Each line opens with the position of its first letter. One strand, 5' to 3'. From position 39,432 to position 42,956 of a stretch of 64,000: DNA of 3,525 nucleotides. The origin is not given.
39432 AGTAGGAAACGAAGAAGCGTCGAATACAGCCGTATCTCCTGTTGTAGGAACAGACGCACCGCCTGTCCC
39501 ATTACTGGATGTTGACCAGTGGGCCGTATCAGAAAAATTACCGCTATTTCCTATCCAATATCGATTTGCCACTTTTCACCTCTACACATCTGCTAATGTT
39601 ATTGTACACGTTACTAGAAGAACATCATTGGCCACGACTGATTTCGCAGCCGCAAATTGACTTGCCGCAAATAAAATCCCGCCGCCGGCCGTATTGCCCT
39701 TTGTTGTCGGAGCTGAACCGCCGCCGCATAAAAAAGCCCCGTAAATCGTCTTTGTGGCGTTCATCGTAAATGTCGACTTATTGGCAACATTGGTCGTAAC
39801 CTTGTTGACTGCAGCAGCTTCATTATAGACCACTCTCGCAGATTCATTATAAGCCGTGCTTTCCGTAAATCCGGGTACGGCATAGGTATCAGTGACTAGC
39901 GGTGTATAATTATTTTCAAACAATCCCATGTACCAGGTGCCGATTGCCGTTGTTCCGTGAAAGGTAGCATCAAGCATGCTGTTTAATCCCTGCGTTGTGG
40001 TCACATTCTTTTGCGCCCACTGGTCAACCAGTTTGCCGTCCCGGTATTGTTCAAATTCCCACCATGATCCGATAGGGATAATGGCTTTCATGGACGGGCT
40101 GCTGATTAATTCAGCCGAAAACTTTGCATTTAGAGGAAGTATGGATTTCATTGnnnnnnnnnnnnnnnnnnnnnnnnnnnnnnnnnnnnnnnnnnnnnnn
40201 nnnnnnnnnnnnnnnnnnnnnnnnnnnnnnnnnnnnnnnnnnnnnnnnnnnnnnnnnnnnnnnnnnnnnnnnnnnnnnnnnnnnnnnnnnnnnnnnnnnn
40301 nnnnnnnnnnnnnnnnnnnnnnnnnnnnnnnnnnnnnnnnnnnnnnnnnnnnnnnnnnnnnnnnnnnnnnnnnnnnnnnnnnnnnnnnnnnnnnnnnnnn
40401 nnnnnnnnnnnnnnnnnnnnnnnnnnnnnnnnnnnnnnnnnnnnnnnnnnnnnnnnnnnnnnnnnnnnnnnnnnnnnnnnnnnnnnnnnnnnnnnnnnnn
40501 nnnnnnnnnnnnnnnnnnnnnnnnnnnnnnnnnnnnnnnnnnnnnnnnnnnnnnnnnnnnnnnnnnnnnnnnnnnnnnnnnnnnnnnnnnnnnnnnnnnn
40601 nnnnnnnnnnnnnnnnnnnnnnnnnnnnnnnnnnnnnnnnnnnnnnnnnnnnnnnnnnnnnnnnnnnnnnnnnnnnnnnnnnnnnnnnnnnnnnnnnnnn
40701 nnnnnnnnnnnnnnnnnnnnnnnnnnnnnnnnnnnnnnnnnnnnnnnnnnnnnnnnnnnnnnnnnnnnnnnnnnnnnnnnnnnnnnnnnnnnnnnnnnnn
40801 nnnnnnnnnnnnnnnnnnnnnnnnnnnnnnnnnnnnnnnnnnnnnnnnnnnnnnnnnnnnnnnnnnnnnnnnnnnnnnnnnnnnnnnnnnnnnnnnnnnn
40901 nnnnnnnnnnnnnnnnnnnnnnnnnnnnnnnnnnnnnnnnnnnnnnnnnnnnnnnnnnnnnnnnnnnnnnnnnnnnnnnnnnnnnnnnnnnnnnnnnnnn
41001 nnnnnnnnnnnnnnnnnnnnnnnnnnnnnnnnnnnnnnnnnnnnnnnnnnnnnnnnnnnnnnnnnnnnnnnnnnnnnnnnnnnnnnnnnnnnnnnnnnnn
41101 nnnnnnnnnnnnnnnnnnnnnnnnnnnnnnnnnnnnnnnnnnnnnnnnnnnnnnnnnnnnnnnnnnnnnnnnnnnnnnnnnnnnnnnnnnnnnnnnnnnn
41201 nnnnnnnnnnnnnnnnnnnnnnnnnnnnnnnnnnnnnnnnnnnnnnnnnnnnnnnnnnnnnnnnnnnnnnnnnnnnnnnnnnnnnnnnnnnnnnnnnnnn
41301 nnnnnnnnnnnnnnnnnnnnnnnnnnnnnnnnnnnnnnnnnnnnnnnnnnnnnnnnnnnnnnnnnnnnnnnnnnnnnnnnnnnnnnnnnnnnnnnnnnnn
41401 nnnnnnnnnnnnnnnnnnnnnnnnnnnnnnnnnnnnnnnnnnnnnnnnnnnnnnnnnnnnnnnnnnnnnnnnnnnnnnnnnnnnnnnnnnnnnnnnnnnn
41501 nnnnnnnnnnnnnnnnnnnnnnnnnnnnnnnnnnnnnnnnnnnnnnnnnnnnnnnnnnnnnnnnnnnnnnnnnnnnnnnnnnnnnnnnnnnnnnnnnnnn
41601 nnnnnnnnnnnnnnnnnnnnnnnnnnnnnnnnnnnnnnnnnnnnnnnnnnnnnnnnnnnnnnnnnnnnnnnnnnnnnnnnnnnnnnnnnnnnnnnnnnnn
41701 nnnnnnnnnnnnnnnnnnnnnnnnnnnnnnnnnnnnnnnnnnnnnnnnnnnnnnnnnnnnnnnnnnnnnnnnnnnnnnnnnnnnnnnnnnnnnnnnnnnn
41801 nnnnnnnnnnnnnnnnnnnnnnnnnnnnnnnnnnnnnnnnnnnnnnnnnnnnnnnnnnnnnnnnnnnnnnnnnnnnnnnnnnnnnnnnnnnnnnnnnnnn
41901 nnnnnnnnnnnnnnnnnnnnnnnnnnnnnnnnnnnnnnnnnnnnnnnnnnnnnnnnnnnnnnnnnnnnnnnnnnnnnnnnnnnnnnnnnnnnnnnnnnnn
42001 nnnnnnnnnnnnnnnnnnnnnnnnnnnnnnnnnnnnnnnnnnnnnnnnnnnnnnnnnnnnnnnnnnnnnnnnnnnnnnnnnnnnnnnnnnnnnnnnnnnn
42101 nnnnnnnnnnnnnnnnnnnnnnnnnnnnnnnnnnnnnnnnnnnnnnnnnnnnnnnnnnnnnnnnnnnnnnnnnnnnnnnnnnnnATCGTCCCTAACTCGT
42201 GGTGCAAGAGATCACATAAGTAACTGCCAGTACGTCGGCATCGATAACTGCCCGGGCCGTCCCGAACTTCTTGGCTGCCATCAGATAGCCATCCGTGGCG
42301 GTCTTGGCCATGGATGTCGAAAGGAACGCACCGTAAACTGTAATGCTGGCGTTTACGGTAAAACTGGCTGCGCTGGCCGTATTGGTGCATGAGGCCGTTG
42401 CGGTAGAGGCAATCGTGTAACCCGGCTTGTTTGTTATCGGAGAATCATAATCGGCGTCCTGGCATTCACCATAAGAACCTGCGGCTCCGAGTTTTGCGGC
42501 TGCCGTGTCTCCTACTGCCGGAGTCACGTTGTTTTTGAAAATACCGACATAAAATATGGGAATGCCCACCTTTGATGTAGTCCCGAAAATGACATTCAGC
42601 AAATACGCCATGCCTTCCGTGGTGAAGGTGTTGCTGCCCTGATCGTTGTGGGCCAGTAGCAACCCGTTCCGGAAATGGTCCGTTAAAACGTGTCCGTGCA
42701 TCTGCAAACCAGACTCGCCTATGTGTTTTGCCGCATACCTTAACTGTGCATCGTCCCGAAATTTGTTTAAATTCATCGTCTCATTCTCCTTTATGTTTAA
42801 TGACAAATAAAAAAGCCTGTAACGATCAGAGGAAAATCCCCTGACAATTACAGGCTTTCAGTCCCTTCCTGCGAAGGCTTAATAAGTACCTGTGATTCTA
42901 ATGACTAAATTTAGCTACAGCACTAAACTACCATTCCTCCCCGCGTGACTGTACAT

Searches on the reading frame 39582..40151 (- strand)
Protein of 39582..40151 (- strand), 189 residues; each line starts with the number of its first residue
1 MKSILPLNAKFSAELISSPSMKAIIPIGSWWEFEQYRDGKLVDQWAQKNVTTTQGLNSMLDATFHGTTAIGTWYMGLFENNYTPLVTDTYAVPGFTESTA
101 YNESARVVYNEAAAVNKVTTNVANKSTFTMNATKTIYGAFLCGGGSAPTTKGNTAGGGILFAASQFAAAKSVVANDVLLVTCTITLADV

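Call 10: search_protein_families(library=phrogs, proteins=[window:39582-40151:-], max_evalue=0.001)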
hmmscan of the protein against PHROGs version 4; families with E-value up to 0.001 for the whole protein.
window:39582-40151:- (189 aa): 1 family
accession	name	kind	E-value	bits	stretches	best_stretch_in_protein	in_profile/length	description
phrog_8123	-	unknown function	1.9e-17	64.6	1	46-187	48-191/192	-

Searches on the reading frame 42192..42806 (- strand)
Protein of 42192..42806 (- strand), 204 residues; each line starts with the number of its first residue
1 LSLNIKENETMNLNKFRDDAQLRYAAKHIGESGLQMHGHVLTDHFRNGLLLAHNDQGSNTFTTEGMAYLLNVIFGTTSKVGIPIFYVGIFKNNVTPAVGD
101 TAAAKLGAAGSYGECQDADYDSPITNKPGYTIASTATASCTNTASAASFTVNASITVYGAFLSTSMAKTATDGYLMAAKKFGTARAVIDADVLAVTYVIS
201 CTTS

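Call 10: search_protein_families(library=phrogs, proteins=[window:42192-42806:-], max_evalue=0.001)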
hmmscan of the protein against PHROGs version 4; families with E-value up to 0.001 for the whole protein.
window:42192-42806:- (204 aa): 1 family
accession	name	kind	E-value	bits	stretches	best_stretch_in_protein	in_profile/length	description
phrog_8123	-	unknown function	1e-22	81.8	1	54-202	46-191/192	-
